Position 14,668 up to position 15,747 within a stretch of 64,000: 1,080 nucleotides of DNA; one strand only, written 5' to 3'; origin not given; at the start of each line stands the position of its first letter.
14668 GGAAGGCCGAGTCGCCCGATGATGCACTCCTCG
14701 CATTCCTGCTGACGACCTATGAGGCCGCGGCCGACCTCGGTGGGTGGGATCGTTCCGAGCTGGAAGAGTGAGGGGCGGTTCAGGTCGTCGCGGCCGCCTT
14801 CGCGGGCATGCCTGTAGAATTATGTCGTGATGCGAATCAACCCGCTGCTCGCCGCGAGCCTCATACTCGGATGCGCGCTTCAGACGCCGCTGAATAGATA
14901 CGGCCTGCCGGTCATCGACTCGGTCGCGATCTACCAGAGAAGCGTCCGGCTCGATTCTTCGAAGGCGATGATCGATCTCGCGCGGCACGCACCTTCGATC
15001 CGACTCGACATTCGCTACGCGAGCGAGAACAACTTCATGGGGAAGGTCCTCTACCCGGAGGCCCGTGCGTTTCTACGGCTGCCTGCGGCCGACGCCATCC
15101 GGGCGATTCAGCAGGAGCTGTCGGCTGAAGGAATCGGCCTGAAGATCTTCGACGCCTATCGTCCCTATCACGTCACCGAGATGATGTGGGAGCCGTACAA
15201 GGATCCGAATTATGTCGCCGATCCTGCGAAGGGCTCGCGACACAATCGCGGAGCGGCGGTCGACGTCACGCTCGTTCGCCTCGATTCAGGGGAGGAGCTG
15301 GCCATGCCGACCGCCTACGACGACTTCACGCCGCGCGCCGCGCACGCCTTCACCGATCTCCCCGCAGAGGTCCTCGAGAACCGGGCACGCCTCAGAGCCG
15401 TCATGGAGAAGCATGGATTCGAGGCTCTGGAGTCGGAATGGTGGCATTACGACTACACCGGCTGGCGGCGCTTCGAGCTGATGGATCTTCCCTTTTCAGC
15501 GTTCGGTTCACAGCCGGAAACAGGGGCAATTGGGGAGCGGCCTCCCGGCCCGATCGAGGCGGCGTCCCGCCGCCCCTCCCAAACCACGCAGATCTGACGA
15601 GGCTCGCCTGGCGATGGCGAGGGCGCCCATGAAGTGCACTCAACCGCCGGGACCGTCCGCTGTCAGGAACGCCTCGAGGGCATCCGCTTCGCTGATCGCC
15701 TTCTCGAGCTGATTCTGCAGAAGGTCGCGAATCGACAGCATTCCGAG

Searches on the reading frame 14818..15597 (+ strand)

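Call 78: search_protein_families(library=pfam, proteins=[window:14818-15597:+], max_evalue=0.0001)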
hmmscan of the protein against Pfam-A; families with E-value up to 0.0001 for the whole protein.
window:14818-15597:+ (259 aa): 2 families
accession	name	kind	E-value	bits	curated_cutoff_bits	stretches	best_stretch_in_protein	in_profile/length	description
PF01427.22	Peptidase_M15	-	1.1e-32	113.9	27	1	50-215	4-186/199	D-ala-D-ala dipeptidase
PF02557.22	VanY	-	2e-06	28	25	1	86-215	4-131/132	D-alanyl-D-alanine carboxypeptidase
